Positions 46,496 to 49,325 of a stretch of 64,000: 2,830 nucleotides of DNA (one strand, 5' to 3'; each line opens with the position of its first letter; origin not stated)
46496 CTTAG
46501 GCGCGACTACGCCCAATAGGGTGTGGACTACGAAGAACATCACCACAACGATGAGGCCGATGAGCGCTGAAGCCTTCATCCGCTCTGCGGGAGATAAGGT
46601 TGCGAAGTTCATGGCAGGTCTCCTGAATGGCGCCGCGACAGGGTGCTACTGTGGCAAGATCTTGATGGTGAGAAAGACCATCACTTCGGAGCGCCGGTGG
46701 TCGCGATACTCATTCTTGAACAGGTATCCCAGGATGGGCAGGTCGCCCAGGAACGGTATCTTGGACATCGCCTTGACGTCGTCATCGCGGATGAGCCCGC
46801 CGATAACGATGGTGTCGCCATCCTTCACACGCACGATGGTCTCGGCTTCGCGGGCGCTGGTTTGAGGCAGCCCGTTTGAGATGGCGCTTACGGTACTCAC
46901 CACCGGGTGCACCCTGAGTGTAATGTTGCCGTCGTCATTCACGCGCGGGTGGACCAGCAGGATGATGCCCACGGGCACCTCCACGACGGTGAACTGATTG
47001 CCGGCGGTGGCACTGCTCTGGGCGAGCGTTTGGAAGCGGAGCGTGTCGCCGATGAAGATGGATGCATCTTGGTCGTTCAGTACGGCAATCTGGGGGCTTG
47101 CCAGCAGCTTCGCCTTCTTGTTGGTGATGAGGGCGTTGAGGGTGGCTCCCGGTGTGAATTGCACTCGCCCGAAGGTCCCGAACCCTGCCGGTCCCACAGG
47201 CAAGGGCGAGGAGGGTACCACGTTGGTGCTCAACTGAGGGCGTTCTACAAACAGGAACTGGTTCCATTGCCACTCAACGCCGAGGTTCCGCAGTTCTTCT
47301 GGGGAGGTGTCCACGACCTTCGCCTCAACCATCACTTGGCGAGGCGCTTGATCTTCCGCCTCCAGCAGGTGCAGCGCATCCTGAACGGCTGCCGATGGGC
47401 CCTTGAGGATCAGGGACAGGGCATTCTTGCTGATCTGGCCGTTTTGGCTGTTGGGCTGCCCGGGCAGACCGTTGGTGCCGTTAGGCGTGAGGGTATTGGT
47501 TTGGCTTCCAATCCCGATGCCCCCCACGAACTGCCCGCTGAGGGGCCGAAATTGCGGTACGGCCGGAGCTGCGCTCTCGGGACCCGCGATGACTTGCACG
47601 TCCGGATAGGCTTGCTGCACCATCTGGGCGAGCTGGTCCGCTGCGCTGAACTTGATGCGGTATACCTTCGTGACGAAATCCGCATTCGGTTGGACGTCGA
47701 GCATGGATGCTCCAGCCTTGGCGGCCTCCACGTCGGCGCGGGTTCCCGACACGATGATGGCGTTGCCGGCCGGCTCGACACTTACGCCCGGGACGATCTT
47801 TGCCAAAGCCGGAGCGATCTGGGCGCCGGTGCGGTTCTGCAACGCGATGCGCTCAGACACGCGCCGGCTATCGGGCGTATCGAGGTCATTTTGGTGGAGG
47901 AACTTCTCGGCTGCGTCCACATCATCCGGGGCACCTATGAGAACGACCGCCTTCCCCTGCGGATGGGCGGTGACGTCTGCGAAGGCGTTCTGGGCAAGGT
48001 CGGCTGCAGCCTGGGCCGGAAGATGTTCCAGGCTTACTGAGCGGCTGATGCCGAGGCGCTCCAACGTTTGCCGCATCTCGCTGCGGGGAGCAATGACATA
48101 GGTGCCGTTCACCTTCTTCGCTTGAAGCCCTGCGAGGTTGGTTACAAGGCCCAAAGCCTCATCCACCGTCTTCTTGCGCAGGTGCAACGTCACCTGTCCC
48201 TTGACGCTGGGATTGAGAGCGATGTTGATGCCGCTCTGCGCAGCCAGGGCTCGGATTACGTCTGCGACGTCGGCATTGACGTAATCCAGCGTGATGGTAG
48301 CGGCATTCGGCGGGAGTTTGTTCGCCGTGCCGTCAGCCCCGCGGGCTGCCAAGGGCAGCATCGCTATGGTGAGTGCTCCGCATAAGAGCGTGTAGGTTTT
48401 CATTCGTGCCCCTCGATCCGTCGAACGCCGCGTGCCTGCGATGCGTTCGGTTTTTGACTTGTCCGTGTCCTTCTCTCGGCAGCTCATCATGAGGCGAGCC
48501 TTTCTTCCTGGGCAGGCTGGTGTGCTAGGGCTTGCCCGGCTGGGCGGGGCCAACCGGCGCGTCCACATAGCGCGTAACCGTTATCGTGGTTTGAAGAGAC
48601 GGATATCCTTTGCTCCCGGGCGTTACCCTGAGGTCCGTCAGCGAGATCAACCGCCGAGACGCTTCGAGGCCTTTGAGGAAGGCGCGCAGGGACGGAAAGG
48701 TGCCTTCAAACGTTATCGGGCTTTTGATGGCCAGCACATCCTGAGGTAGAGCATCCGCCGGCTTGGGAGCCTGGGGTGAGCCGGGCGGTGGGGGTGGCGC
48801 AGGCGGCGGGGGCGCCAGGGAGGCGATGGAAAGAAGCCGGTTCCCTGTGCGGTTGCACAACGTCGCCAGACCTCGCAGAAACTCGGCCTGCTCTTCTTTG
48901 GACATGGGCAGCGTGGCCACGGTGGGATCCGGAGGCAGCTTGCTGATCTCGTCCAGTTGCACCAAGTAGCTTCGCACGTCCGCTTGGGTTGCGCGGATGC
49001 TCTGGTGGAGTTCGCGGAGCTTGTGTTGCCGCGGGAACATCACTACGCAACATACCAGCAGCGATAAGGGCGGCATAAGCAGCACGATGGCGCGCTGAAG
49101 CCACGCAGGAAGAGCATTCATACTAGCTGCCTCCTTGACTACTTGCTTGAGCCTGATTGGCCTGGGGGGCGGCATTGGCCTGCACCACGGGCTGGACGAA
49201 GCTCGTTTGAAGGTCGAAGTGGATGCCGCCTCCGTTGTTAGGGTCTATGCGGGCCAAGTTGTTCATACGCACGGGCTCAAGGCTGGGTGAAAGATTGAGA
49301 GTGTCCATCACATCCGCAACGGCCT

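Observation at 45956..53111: Pseudopilus/secretin cluster lacking ATPase, platform protein, peptidase and major pilin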

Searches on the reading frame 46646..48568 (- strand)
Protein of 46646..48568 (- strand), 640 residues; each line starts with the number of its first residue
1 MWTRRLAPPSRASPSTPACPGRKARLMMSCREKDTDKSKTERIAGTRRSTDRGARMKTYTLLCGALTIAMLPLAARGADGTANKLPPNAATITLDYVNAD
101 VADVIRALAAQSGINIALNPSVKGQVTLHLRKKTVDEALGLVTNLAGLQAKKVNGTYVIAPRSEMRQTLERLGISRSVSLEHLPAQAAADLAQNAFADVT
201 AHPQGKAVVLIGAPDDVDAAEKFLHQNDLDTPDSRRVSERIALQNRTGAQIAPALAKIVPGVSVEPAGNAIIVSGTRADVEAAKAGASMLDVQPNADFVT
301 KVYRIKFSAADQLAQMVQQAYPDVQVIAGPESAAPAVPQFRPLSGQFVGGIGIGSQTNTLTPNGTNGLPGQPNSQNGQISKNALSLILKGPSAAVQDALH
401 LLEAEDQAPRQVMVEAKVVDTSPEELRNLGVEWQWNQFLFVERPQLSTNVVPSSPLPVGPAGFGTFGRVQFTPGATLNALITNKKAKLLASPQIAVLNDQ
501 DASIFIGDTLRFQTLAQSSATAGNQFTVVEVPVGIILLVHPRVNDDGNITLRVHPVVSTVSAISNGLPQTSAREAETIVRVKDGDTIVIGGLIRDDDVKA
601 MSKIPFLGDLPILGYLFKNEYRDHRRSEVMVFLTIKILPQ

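Call 3: search_protein_families(library=pfam, proteins=[window:46646-48568:-], max_evalue=0.1)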
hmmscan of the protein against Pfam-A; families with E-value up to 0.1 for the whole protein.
window:46646-48568:- (640 aa): 4 families
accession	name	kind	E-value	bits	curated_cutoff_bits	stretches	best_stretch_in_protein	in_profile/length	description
PF00263.26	Secretin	-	1.5e-44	152.1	27.5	1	479-638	1-168/169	Bacterial type II and III secretion system protein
PF03958.22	Secretin_N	-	1.2e-15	57.9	28.2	3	239-294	2-67/69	Bacterial type II/III secretion system short domain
PF07660.19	STN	-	3.1e-09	36.9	28.4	1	114-161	1-51/52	Secretin and TonB N terminus short domain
PF21305.2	type_II_gspD_N0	-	1.8e-06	28.1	27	1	94-136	1-43/71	GspD-like, N0 domain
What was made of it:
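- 46646..48403 (-): g6: secretin (585 aa). Domains: Sec signal peptide, N0/STN, three Secretin_N-type stretches, and the C-terminal secretin domain. No AMIN domain and no S-domain. Secretin 152 bits, Secretin_N 58 bits (3 stretches), STN 37 bits, GspD_N0 28 bits (call 3).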

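Call 4: search_protein_families(library=ncbifam, proteins=[window:46646-48568:-], max_evalue=0.1)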
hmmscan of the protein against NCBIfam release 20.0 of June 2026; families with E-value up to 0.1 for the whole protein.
window:46646-48568:- (640 aa): 9 families
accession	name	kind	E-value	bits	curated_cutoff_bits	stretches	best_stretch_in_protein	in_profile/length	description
TIGR02517.1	type_II_gspD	equivalog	6.2e-63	213.2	351.35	1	94-638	1-590/600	type II secretion system secretin GspD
TIGR02515.1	IV_pilus_PilQ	subfamily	1.2e-55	189.2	284.35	3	476-638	264-427/428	type IV pilus secretin PilQ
TIGR02519.1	pilus_MshL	equivalog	1.6e-44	152.1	250.2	1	379-638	3-290/290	pilus (MSHA type) biogenesis protein MshL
NF010083.0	PRK13568.1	equivalog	3.3e-33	115.1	554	2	381-638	158-417/419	DNA uptake porin HofQ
TIGR02516.1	type_III_yscC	equivalog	1.2e-31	109.8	238.45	2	358-637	180-460/463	type III secretion system outer membrane ring subunit SctC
NF007851.2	PRK10560.1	exception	6.4e-26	91.1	598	2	386-638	155-409/412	DNA uptake porin HofQ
NF011873.0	PRK15346.1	equivalog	7e-21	74.5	524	1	385-636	246-490/499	EscC/YscC/HrcC family type III secretion system outer membrane ring protein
NF042912.1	Amuc_1098_fam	equivalog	8.1e-21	73.8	750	2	568-638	726-796/805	Amuc_1098 family type IV pilus outer membrane protein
TIGR02520.1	pilus_B_mal_scr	equivalog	0.014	14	287.65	1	476-592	342-472/513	PilN family type IVB pilus formation outer membrane protein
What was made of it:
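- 46646..48403 (-): TIGR02517 GspD 213 bits aligned end to end, against TIGR02515 PilQ 189 bits, both below cut-off (call 4).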

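Call 6: find_encoding_contigs(protein=window:46646-48403:-, flank=10000, max_places=6)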
Protein window:46646-48403:- (585 aa): no gene with exactly this product is on record in the collection.

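Call 14: search_solved_structures(query=window:46646-48403:-, max_evalue=0.001)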
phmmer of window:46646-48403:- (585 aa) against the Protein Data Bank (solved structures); distinct sequences matched with E-value up to 0.001: 23.
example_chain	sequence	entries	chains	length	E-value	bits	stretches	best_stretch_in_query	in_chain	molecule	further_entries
9x0w_A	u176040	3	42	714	3.9e-29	104.8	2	422-583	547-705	Fimbrial assembly protein PilQ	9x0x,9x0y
6ve2_A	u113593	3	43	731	4.4e-29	104.6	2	422-583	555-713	Fimbrial assembly protein PilQ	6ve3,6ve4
4av2_A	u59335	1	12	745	1.2e-27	100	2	422-583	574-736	TYPE IV PILUS BIOGENESIS AND COMPETENCE PROTEIN PILQ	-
9sh1_A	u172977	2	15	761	1.3e-27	99.8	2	422-583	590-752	Type IV pilus biogenesis and competence protein PilQ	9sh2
5wln_G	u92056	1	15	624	1.8e-27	99.4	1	322-579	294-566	Type II secretion system protein D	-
5wq7_A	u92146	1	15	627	6.1e-25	91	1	419-581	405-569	Putative type II secretion system protein D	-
5wq8_A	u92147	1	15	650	1.1e-24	90.1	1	420-580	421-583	Type II secretion system protein D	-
6i1x_A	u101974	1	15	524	1.7e-24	89.5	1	412-583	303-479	Type II secretion system protein D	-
3jc8_Qa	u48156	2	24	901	2e-24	89.3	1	389-583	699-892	PilQ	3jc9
5wq9_A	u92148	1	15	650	7.8e-24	87.3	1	420-580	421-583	Type II secretion system protein D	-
9k8v_A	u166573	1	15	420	1.6e-23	86.3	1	420-581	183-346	General secretion pathway protein D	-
6i1y_A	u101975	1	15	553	1.7e-23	86.2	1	379-580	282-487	General secretion pathway protein GspD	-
6w6m_A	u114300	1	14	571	1e-22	83.7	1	420-583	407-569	Type IV pilus secretin PilQ family protein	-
5zdh_A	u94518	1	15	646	1.2e-21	80.1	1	419-583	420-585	Type II secretion system protein D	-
5w68_A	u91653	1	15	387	2.6e-21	79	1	417-583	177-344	Putative type II secretion protein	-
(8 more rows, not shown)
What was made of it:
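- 46646..48403 (-): PDB PilQ 105 bits against GspD 99 bits (call 14).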

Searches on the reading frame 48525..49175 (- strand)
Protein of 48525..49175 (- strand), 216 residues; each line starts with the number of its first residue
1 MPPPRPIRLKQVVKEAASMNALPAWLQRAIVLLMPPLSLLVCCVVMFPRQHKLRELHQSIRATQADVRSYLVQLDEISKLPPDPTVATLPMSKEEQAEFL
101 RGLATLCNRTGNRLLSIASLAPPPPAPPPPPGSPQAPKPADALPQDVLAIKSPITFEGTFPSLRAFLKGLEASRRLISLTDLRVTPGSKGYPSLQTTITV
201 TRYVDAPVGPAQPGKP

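Call 3: search_protein_families(library=pfam, proteins=[window:48525-49175:-], max_evalue=0.1)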
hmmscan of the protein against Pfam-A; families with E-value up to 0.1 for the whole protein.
window:48525-49175:- (216 aa): 2 families
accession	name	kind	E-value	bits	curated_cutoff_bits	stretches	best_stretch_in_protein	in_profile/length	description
PF04350.18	PilO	-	0.012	16.1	22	0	154-203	91-141/145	Pilus assembly protein, PilO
PF10741.14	T2SSM_b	-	0.014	15.8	21.7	1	150-201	51-108/111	Type II secretion system (T2SS), protein M subtype b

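Call 4: search_protein_families(library=ncbifam, proteins=[window:48525-49175:-], max_evalue=0.1)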
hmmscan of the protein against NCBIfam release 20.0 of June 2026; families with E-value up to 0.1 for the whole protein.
window:48525-49175:- (216 aa): 1 family
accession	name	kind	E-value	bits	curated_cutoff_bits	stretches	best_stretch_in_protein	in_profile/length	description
NF040576.1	T2SS_GspM_XpsM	equivalog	0.0031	17.2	60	1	150-203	116-177/180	type II secretion system protein GspM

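Call 31: search_solved_structures(query=A2, max_evalue=10)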
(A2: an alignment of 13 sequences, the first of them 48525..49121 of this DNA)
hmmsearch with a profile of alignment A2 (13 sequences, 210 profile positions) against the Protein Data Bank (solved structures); distinct sequences matched with E-value up to 10: 7.
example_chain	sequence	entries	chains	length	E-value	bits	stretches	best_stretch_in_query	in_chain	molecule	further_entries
3jc8_Oa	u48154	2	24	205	0.12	14.8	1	136-201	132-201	PilO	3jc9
5uvr_A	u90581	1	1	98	0.16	14.4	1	134-183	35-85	PilO protein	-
2rjz_A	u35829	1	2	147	0.21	14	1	134-184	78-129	PilO protein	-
6hyg_A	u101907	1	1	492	0.32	13.4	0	55-79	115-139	IgHG1 and IgHG4 hybrid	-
8hku_L47A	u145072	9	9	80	0.35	13.3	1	90-139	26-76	50S ribosomal protein L47A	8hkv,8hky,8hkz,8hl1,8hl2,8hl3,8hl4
1szi_A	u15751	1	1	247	0.86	12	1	55-95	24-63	mannose-6-phosphate receptor binding protein 1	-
9r1n_A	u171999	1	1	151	2.4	10.5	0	28-62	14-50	sc-apCC-4-DPH-2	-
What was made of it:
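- On Type IV filament superfamily, T4aP/T2SS/MSH branch (generic): The PilO-like assignment is weak but consistent (calls 3, 4, 31).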
